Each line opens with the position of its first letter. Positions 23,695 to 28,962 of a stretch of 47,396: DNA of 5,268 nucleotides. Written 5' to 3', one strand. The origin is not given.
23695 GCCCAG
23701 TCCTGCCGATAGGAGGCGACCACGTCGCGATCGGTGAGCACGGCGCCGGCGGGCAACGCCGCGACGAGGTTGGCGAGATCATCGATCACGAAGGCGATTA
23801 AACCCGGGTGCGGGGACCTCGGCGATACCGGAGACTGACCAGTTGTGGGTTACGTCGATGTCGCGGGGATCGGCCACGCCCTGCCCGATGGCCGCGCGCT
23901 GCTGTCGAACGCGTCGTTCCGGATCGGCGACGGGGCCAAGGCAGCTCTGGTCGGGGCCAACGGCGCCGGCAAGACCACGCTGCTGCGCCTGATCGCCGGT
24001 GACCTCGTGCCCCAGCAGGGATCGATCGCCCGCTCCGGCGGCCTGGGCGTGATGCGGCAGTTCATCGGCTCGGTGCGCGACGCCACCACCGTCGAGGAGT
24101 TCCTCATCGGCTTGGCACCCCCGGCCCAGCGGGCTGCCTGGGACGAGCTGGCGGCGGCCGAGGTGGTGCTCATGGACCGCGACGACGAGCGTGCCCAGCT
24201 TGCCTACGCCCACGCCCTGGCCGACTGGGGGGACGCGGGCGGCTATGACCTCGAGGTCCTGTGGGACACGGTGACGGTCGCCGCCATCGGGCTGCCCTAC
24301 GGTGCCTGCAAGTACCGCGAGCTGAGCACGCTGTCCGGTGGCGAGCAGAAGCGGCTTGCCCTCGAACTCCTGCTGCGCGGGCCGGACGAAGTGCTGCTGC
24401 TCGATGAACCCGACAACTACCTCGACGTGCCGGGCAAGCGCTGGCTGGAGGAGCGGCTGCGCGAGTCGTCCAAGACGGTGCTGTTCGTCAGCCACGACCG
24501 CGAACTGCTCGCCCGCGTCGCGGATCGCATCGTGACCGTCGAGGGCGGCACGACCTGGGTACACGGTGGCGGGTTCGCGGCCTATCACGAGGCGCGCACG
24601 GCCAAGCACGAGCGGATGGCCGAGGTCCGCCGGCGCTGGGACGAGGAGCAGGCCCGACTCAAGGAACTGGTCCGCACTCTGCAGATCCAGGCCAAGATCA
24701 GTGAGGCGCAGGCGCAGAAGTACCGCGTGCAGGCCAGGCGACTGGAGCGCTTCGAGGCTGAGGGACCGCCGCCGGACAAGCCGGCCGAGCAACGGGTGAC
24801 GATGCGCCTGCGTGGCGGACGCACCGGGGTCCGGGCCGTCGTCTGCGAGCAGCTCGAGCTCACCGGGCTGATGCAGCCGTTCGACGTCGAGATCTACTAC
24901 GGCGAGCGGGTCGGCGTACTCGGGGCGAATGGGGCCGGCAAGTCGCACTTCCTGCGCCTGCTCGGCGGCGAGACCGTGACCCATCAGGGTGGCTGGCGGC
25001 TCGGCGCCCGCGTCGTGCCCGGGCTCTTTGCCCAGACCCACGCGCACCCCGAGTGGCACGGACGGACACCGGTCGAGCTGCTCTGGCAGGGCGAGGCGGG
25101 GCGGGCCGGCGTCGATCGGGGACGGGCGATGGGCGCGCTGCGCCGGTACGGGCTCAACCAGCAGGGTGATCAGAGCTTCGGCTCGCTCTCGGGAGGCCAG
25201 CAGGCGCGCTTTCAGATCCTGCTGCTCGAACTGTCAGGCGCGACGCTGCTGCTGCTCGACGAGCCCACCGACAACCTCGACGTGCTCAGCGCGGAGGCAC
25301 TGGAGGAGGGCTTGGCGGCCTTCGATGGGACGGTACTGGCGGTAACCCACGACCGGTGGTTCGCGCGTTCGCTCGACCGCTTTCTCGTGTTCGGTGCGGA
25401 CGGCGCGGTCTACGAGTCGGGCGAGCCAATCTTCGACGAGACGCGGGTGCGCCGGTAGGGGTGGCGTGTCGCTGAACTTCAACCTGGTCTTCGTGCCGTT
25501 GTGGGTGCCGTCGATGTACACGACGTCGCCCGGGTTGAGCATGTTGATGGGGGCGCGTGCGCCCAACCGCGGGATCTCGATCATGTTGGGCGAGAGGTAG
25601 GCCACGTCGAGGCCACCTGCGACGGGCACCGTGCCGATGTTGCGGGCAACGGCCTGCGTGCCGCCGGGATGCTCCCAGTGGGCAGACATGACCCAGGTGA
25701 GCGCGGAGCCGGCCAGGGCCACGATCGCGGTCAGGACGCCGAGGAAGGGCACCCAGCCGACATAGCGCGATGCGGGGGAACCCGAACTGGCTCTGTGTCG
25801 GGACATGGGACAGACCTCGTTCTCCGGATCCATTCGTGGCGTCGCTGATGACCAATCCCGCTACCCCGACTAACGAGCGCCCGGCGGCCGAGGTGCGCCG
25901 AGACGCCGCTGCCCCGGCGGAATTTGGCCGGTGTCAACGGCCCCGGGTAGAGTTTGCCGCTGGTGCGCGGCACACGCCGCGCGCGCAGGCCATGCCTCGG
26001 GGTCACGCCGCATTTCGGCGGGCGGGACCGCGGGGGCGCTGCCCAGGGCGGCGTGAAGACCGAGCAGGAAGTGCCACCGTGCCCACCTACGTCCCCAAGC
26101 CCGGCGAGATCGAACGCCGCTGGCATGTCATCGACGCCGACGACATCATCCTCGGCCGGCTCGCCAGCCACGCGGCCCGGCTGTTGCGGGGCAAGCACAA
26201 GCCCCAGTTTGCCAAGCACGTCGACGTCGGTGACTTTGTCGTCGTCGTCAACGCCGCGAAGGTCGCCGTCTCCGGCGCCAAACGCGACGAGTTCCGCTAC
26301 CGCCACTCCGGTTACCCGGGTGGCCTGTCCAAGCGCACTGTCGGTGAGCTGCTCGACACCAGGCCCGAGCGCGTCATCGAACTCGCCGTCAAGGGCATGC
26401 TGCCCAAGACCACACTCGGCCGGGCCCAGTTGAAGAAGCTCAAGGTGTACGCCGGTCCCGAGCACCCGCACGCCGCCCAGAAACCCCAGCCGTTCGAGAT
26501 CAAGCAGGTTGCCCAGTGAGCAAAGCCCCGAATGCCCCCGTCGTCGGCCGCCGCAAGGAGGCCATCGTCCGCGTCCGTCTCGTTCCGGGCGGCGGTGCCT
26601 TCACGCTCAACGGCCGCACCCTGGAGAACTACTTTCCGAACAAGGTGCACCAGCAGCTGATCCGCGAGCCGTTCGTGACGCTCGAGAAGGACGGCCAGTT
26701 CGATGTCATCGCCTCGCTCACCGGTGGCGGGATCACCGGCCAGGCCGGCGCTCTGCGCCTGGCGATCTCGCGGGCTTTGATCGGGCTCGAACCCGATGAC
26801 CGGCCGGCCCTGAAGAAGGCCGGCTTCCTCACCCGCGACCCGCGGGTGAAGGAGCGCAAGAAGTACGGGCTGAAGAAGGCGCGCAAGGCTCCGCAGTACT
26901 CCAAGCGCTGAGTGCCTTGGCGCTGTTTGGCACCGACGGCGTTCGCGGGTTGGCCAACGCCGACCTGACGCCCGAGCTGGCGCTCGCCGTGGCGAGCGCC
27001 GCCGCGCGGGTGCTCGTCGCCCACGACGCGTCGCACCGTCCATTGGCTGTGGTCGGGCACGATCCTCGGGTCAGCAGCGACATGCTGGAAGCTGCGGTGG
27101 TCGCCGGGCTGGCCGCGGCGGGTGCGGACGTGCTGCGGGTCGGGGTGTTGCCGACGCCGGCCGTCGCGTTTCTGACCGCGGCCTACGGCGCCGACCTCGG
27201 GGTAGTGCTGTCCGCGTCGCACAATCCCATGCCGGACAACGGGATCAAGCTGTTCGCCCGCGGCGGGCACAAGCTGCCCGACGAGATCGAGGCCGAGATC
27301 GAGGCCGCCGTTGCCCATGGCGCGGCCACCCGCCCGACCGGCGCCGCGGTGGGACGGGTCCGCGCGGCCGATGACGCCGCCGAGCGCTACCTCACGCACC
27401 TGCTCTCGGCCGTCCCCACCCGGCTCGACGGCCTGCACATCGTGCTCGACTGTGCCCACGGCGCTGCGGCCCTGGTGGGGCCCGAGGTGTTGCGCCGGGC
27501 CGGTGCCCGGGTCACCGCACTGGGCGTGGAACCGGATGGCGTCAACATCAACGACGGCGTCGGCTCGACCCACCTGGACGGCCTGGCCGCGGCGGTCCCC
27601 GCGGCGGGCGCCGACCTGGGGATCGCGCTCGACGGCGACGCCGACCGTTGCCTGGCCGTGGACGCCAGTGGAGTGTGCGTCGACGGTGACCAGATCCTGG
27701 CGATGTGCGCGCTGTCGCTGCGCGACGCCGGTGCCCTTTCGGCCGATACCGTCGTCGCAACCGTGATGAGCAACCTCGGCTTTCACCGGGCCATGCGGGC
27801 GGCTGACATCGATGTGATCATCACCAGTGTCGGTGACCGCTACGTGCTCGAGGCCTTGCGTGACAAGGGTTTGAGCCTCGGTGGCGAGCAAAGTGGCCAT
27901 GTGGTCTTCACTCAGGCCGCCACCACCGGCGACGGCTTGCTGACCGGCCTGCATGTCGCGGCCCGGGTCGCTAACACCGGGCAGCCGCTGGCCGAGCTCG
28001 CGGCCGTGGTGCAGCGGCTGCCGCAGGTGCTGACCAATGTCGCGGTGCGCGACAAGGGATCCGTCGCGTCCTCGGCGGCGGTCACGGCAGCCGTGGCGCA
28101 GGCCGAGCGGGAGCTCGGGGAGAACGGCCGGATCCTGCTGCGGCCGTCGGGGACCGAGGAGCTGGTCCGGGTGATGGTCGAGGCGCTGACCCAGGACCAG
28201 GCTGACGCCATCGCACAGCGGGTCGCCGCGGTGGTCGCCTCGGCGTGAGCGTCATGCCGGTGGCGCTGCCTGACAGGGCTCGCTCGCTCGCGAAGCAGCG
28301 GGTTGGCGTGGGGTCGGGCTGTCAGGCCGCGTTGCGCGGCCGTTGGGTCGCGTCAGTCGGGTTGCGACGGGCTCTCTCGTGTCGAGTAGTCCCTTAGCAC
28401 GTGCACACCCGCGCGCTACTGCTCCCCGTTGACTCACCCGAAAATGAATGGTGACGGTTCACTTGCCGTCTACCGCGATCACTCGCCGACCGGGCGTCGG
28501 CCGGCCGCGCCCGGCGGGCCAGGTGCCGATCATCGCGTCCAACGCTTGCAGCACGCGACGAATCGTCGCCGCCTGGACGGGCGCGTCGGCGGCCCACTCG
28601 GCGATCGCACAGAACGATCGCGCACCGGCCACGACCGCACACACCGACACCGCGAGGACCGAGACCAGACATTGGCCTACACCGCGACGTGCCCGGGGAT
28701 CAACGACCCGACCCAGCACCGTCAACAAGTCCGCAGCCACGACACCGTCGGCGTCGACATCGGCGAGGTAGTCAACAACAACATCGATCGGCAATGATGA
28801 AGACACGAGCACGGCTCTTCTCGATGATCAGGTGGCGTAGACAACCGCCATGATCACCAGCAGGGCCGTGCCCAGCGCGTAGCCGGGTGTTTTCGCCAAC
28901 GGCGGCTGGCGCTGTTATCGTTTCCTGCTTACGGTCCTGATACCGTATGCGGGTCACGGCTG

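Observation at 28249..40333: Accessory island between glmM and glmS: candidate undescribed uronic-acid/hexosamine exopolysaccharide synthesis, modification and turnover system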

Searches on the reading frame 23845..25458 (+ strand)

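Call 35: search_protein_families(library=pfam, proteins=[window:23845-25458:+], max_evalue=5)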
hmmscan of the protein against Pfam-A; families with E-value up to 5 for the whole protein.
window:23845-25458:+ (537 aa): 30 families (the best 25 are shown)
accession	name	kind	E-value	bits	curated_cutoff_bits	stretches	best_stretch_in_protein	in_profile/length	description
PF00005.33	ABC_tran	-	1.2e-37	130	25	2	20-190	1-136/137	ABC transporter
PF13304.12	AAA_21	-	1.6e-15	58.4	27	4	33-56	2-31/304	AAA domain, putative AbiEii toxin, Type IV TA system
PF02463.25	SMC_N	-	4.9e-09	36.4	40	1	162-232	136-211/220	RecF/RecN/SMC N terminal domain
PF13555.12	AAA_29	-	0.00024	21.2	27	1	27-56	19-48/61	P-loop containing region of AAA domain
PF13401.12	AAA_22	-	0.00061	20.5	27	1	34-99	9-33/130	AAA domain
PF13476.12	AAA_23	-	0.001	20.2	27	1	35-50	24-39/201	AAA domain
PF12848.13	ABC_tran_Xtn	-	0.0016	18.9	25.9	1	231-306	2-76/85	ABC transporter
PF13191.12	AAA_16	-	0.0069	17.3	32.6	1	33-107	27-102/167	AAA ATPase domain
PF05729.18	NACHT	-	0.0081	16.4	26.7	1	34-53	4-23/167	NACHT domain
PF03193.22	RsgA_GTPase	-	0.014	15.7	30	1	33-67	109-143/174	RsgA GTPase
PF25199.1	nSTAND_NTPase5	-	0.017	15.4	34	1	34-57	45-68/145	Novel STAND NTPase 5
PF01926.29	MMR_HSR1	-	0.02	15.4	21.9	1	33-53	2-22/113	50S ribosome-binding GTPase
PF01935.23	DUF87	-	0.037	14.6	23.2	1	347-378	17-48/220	Helicase HerA, central domain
PF13479.12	AAA_24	-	0.057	13.7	27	0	31-49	3-21/195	AAA domain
PF00006.31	ATP-synt_ab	-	0.059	13.4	29.5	1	24-52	8-36/213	ATP synthase alpha/beta family, nucleotide-binding domain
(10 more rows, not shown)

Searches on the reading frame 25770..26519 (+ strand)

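Call 35: search_protein_families(library=pfam, proteins=[window:25770-26519:+], max_evalue=5)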
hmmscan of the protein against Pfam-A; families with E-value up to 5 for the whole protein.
window:25770-26519:+ (249 aa): 1 family
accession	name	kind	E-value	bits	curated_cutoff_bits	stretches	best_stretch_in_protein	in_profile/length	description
PF00572.24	Ribosomal_L13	-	3e-44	150.4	23.8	1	116-233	1-119/119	Ribosomal protein L13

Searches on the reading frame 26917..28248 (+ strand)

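Call 3: search_protein_families(library=pfam, proteins=[window:26917-28248:+], max_evalue=0.01)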
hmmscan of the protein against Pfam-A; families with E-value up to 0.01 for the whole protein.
window:26917-28248:+ (443 aa): 4 families
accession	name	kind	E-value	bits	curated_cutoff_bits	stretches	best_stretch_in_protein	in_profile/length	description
PF02878.22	PGM_PMM_I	-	5.2e-42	143.3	22.5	1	3-135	3-134/138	Phosphoglucomutase/phosphomannomutase, alpha/beta/alpha domain I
PF02880.22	PGM_PMM_III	-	1.8e-32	112.3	20.7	1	256-366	1-113/115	Phosphoglucomutase/phosphomannomutase, alpha/beta/alpha domain III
PF00408.26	PGM_PMM_IV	-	9.8e-19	67.6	23.1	1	372-438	1-67/68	Phosphoglucomutase/phosphomannomutase, C-terminal domain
PF02879.22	PGM_PMM_II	-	1.6e-16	61.1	29.3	1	157-252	2-103/103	Phosphoglucomutase/phosphomannomutase, alpha/beta/alpha domain II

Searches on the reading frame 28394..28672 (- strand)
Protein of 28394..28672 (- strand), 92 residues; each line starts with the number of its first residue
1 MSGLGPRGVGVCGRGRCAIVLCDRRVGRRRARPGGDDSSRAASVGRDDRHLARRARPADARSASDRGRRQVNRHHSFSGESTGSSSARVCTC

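Call 4: search_protein_families(library=pfam, proteins=[window:28394-28672:-], max_evalue=0.01)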
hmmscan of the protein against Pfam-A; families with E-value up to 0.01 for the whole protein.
window:28394-28672:- (92 aa): 0 families

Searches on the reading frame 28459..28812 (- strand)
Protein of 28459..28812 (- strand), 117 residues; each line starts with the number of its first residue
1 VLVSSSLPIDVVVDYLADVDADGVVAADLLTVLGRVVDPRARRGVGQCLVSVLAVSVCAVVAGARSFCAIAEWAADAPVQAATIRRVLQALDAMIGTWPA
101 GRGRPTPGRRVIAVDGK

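Call 4: search_protein_families(library=pfam, proteins=[window:28459-28812:-], max_evalue=0.01)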
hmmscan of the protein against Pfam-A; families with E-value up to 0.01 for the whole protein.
window:28459-28812:- (117 aa): 1 family
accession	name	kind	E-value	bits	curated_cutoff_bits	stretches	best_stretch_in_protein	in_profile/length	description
PF13808.11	DDE_Tnp_1_assoc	-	1.2e-10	41.7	32.3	1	31-78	2-49/88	DDE_Tnp_1-associated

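Call 6: search_protein_families(library=ncbifam, proteins=[window:28459-28812:-], max_evalue=0.01)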
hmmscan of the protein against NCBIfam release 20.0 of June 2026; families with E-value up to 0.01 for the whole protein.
window:28459-28812:- (117 aa): 2 families
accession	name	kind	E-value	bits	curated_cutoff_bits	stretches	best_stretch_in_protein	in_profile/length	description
TIGR04268.1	FxSxx-COOH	equivalog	4.1e-05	23.7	28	0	14-45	6-35/44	FxSxx-COOH cyclophane-containing RiPP peptide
NF038102.1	AAC_6p_III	exception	0.002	18.3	305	1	21-91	76-139/156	tobramycin N-acetyltransferase AAC(6')-III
